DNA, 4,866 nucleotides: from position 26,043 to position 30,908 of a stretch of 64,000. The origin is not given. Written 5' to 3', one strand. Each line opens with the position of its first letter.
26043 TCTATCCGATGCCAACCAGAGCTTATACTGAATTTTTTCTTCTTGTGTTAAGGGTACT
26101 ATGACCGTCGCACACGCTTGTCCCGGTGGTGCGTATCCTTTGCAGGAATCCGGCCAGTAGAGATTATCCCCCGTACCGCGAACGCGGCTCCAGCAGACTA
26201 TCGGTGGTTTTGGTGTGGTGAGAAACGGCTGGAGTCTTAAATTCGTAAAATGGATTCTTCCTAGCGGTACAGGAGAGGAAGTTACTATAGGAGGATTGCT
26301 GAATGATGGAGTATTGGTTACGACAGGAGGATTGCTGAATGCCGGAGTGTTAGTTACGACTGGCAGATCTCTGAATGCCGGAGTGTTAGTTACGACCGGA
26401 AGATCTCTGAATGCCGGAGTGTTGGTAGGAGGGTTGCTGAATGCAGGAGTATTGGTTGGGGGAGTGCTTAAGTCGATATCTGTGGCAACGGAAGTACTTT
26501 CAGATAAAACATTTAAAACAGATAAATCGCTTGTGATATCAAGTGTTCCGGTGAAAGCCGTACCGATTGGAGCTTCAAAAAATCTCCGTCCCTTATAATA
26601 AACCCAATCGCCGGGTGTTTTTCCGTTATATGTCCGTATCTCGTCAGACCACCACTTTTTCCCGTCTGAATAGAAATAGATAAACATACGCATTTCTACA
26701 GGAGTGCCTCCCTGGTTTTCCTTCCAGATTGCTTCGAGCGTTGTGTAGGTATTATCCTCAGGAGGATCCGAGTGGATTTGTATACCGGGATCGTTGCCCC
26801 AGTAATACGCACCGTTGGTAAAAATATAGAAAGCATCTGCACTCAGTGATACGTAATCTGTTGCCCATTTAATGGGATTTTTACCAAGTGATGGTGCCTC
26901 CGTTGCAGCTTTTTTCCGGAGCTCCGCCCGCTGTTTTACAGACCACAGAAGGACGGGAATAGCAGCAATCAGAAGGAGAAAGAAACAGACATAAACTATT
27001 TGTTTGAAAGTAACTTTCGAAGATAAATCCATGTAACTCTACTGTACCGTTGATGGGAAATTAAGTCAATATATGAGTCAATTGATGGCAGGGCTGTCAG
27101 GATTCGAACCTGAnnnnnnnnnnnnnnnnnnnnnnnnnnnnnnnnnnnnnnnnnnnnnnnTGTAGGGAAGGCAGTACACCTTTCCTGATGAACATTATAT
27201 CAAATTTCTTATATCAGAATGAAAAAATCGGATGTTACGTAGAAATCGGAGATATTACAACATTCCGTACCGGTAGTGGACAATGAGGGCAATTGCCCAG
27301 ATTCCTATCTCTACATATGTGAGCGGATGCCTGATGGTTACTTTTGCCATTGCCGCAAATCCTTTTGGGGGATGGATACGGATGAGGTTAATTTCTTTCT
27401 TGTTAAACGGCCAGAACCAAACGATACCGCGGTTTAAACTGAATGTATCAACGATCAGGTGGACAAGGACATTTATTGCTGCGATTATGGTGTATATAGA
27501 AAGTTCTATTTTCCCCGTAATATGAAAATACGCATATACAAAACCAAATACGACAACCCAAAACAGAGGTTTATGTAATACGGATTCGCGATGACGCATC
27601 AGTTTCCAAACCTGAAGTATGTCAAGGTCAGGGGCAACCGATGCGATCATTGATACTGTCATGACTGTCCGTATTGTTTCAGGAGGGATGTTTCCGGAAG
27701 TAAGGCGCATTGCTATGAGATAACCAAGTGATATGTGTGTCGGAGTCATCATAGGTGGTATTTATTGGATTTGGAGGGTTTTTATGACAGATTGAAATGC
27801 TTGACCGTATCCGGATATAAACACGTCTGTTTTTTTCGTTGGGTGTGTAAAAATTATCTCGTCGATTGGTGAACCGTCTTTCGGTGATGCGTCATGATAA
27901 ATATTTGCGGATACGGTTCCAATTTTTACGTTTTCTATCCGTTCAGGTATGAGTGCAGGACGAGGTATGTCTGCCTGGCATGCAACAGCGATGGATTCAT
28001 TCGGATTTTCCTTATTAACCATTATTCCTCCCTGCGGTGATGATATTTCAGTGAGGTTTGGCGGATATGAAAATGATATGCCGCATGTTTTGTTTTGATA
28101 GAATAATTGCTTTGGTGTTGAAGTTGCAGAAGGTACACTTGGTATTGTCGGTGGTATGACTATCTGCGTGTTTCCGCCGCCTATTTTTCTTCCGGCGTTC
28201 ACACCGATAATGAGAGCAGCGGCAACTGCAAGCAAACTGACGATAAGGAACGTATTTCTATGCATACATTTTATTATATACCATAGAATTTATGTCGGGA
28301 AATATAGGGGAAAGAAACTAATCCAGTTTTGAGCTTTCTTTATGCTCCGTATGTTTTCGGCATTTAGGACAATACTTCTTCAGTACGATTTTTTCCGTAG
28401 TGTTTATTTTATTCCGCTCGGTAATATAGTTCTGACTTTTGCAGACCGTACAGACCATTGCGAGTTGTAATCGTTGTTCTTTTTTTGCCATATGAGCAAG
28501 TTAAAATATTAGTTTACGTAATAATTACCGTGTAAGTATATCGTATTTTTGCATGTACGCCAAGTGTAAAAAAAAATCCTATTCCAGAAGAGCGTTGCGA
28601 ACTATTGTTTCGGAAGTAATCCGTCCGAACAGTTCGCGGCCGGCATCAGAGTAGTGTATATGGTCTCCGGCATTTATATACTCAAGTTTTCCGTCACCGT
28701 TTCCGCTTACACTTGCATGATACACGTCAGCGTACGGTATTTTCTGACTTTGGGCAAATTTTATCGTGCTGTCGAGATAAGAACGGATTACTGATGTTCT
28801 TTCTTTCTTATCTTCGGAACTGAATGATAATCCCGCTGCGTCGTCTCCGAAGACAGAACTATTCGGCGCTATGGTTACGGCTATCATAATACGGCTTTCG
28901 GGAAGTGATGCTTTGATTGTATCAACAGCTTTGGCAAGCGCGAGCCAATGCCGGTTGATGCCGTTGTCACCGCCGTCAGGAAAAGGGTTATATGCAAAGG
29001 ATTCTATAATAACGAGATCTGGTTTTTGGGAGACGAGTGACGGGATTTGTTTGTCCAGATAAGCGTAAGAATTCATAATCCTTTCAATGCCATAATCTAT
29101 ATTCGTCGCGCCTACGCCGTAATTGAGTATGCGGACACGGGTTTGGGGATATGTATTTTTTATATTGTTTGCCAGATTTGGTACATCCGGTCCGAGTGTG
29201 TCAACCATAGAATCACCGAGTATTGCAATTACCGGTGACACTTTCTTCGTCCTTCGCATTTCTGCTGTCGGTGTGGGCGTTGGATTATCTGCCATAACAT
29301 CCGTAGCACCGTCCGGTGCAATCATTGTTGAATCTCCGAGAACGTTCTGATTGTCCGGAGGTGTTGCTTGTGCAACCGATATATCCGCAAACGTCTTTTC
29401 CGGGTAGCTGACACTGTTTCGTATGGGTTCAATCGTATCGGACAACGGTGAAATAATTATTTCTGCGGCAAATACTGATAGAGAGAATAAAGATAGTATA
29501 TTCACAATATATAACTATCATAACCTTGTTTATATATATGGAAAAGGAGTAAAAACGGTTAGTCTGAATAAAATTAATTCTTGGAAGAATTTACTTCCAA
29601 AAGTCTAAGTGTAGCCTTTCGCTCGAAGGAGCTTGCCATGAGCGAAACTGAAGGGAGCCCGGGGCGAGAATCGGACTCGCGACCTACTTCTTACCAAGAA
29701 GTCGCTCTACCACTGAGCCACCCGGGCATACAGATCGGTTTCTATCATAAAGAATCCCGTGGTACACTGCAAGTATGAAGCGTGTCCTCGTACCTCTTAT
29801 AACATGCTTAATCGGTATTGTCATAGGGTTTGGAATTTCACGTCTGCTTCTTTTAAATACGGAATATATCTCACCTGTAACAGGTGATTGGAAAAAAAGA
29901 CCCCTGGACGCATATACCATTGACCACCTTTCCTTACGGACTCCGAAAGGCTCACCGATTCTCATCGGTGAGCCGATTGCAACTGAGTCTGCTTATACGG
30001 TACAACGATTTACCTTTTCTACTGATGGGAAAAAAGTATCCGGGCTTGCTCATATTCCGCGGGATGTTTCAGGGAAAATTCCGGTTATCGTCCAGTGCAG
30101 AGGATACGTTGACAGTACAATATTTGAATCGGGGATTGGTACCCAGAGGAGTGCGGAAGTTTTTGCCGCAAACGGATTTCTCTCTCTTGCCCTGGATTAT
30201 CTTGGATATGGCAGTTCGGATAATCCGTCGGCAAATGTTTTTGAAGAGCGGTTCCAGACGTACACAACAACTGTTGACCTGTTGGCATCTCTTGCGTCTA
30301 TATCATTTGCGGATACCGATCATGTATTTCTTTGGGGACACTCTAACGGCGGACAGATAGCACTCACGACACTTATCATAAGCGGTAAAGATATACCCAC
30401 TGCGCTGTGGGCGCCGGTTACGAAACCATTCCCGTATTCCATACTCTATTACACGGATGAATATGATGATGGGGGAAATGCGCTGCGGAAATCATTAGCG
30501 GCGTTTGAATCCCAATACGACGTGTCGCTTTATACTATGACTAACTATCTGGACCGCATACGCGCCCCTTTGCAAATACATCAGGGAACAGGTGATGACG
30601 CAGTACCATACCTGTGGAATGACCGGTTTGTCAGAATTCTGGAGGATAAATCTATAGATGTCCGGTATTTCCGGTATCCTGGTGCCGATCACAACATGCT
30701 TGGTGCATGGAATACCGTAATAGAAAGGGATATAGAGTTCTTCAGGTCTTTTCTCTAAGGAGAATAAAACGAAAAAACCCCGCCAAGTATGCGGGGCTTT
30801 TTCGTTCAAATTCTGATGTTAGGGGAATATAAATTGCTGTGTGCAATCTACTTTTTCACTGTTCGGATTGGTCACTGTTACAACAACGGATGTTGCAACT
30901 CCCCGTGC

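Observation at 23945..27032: Adjacent, overlapping cohesin-like and dockerin-like surface protein genes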

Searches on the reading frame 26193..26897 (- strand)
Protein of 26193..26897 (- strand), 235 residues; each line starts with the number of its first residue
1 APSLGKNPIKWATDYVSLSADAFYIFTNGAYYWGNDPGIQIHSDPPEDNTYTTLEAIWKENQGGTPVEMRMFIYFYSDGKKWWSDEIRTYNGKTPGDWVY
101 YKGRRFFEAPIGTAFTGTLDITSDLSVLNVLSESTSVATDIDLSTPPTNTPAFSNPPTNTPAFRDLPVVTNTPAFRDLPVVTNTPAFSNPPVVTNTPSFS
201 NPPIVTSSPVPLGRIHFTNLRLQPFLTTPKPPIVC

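Call 69: predict_structure(alignment_id=A6)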
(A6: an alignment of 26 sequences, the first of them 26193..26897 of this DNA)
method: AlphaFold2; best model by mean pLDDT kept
length: 235 residues; sequences in the alignment: 26
mean_pLDDT: 77.7   pTM: 0.64
mean pLDDT of the five models: 77.7, 76.5, 76.0, 75.5, 75.4
residues with pLDDT >= 90: 122; 70-90: 17; 50-70: 63; < 50: 33
segments of 3 or more residues with pLDDT < 50: 129-136, 158-165, 169-172, 182-184
pLDDT, mean of each block of 10 residues (from residue 1): 74 97 95 95 88 97 95 96 97 93 94 96 68 50 55 49 49 51 52 59 67 93 84 58
secondary structure, 60 per line:
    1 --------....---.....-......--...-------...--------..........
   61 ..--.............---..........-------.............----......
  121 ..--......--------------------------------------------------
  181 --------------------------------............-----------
elements in order: E9-12 E16-20 E22-27 E30-32 E40-42 E51-62 E65-77 E81-90 E98-110 E115-122 H125-130 E213-224

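Call 73: fold_search(model_id=the predicted structure, library=pdb)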
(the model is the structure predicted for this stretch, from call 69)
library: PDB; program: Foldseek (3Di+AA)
matches with E <= 10: 455; with E <= 0.001: 0
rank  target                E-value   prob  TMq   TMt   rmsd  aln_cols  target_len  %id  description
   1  4akm_B                1.4e-03  1.00  0.38  0.55   4.0       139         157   11  Crystal structure of the human lysosome-associated membrane protein LAMP-3 (aka DC-LAMP) (released 2012-08-15)
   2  4akm_A                1.9e-03  1.00  0.36  0.52   4.3       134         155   11  Crystal structure of the human lysosome-associated membrane protein LAMP-3 (aka DC-LAMP) (released 2012-08-15)
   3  5gv0                  1.9e-03  1.00  0.36  0.50   4.5       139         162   10  Crystal structure of the membrane-proximal domain of mouse lysosome-associated membrane protein 1 (LAMP-1) (released 2016-10-12)
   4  9r6r_A                1.0e-01  0.30  0.17  0.15  14.4       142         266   10  Local refinement of the N-terminal domain (NTD) from the Porcine hemagglutinating encephalomyelitis virus (PHEV) Spike (released 2025-08-06)
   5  5gv3_B                2.2e-01  0.63  0.29  0.39   6.2       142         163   10  Crystal structure of the membrane-distal domain of mouse lysosome-associated membrane protein 2 (LAMP-2) (released 2017-09-06)
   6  9gvj_B                2.9e-01  0.14  0.17  0.07  17.1       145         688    8  MUC5AC mucin amino acids 28 to 1483 (released 2024-12-04)
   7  9gvq_B                2.9e-01  0.14  0.17  0.05  17.1       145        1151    8  MUC5AC mucin amino acids 28 to 1483 (released 2024-12-04)
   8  7zty                  3.1e-01  0.04  0.09  0.07  16.5       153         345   12  Structure of Vps39 N-terminal domain from Chaetomium thermophilum (released 2022-09-21)
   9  6qep                  3.4e-01  0.25  0.19  0.04   7.3       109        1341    8  EngBF DARPin Fusion 4b H14 (released 2019-11-06)
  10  3msw                  4.3e-01  0.10  0.16  0.23  13.4       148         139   11  Crystal structure of a Protein with unknown function (BF3112) from Bacteroides fragilis NCTC 9343 at 1.90 A resolution (released 2010-06-09)
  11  2r55_A                4.5e-01  0.08  0.15  0.16  12.5       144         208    7  Human StAR-related lipid transfer protein 5 (released 2007-09-18)
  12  8qdr_B                5.6e-01  0.14  0.18  0.07   9.3       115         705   10  Vitis vinifera dimeric 13S-lipoxygenase LOXA in a detergent bound open conformation (released 2024-10-30)
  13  9r6q_A                6.2e-01  0.13  0.17  0.15  14.4       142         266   10  Local refinement of the N-terminal domain (NTD) and receptor binding domain (RBD) from the Porcine hemagglutinating en (released 2025-08-06)
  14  5zm7                  6.2e-01  0.08  0.15  0.11  10.7       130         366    8  Crystal structure of ORP1-ORD in complex with cholesterol at 3.4 A resolution (released 2019-02-27)
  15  9gvj_A                6.6e-01  0.10  0.17  0.07  17.1       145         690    8  MUC5AC mucin amino acids 28 to 1483 (released 2024-12-04)
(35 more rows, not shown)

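Call 75: search_protein_representatives(alignment_id=A6)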
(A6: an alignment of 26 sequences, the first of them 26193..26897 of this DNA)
Query: 26 sequences, 139 profile positions. Proteins with E-value up to 0.001 (for the whole library): 907; up to 1e-10: 774; up to 1e-30: 384. The best 150 are listed.
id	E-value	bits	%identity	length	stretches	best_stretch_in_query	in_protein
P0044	6.5e-74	262.8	-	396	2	5-137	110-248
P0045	4.2e-66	237.5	-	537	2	2-135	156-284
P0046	1.7e-63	229.0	-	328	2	3-112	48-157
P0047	1.6e-58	212.9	-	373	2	3-131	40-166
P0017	8.0e-55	200.9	-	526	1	1-138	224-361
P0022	1.8e-54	199.7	-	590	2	2-138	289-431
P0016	1.9e-54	199.7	-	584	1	1-137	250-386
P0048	1.1e-53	197.3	-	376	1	2-138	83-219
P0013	2.7e-53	196.0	-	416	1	1-137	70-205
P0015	1.6e-52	193.5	-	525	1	2-138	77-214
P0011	3.3e-52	192.4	-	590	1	1-137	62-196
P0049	1.3e-51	190.5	-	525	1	2-137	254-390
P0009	4.4e-50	185.5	-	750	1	2-136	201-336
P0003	6.9e-50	184.9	-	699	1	2-137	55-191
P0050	7.3e-50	184.8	-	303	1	2-137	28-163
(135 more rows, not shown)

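Call 79: search_protein_families(library=pfam, alignment_id=A7, max_evalue=0.001)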
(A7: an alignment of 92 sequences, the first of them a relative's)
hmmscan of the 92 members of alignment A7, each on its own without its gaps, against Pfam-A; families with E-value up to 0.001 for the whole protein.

A. member 1, P0044 (396 aa): 0 families

B. families by the number of members that match (of 92 scanned): 28 families (the first 25 are shown)
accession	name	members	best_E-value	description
PF00404.24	Dockerin_1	20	2.2e-10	Dockerin type I domain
PF00963.24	Cohesin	4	1.6e-11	Cohesin domain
PF13385.13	Laminin_G_3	3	2.7e-21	Concanavalin A-like lectin/glucanases superfamily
PF01833.30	TIG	3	3.6e-21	IPT/TIG domain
PF00754.31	F5_F8_type_C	3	2e-10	F5/8 type C domain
PF02368.24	Big_2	2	6.7e-16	Bacterial Ig-like domain (group 2)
PF17957.7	Big_7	2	5.4e-14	Bacterial Ig domain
PF16841.11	CBM60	2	1.3e-11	Ca-dependent carbohydrate-binding module xylan-binding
PF22633.2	F5_F8_type_C_2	2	3.1e-09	NedA-like, galactose-binding domain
PF07588.17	DUF1554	2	5.7e-09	Protein of unknown function (DUF1554)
PF00036.39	EF-hand_1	2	0.00022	EF hand domain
PF13462.12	Thioredoxin_4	1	6.2e-29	Thioredoxin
PF12690.13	BsuPI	1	8.3e-15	Intracellular proteinase inhibitor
PF01323.26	DSBA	1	5.1e-14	DSBA-like thioredoxin domain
PF00050.26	Kazal_1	1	6.8e-10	Kazal-type serine protease inhibitor domain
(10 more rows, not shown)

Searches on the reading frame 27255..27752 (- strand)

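Call 26: search_protein_families(library=pfam, proteins=[window:27255-27752:-], max_evalue=0.01)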
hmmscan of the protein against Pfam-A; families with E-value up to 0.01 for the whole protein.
window:27255-27752:- (165 aa): 1 family
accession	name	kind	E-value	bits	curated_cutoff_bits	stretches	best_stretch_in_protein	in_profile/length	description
PF04307.19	YdjM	-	1.4e-16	61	29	1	1-156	1-164/176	YdjM inner membrane protein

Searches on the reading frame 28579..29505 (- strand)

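Call 26: search_protein_families(library=pfam, proteins=[window:28579-29505:-], max_evalue=0.01)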
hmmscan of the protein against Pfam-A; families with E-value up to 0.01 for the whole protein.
window:28579-29505:- (308 aa): 2 families
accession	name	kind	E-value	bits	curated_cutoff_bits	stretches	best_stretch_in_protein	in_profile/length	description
PF13472.12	Lipase_GDSL_2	-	6.8e-09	36.9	32.9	1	96-291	2-177/178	GDSL-like Lipase/Acylhydrolase family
PF00657.28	Lipase_GDSL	-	2.7e-06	28.1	23.6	1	93-294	1-205/208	GDSL-like Lipase/Acylhydrolase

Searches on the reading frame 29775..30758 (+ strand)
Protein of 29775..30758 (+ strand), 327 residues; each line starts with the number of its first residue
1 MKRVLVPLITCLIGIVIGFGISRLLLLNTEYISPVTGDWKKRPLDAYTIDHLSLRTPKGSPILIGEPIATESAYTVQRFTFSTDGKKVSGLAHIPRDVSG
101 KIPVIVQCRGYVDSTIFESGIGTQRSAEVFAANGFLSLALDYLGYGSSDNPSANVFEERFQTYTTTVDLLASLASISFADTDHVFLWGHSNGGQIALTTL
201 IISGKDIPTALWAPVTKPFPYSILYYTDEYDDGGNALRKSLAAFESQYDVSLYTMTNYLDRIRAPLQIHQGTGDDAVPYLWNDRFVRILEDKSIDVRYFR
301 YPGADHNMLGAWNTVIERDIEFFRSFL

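Call 26: search_protein_families(library=pfam, proteins=[window:29775-30758:+], max_evalue=0.01)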
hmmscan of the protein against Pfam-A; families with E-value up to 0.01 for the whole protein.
window:29775-30758:+ (327 aa): 7 families
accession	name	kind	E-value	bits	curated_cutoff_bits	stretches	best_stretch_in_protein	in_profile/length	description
PF12146.15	Hydrolase_4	-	9.3e-12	45.2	27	1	123-202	20-96/239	Serine aminopeptidase, S33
PF00326.27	Peptidase_S9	-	2.3e-10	40.8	22.6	1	127-311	7-192/213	Prolyl oligopeptidase family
PF00561.26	Abhydrolase_1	-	1.5e-06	28.5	25.8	1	127-200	20-87/245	alpha/beta hydrolase fold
PF12697.13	Abhydrolase_6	-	5.2e-06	27.7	26.3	1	137-246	30-113/217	Alpha/beta hydrolase family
PF05448.18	AXE1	-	1.8e-05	24.1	21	1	79-201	59-195/321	Acetyl xylan esterase (AXE1)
PF01738.24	DLH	-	0.0008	19.5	21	0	250-307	130-187/217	Dienelactone hydrolase family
PF20434.5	BD-FAE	-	0.0084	16.1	26.8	0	126-198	39-105/215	BD-FAE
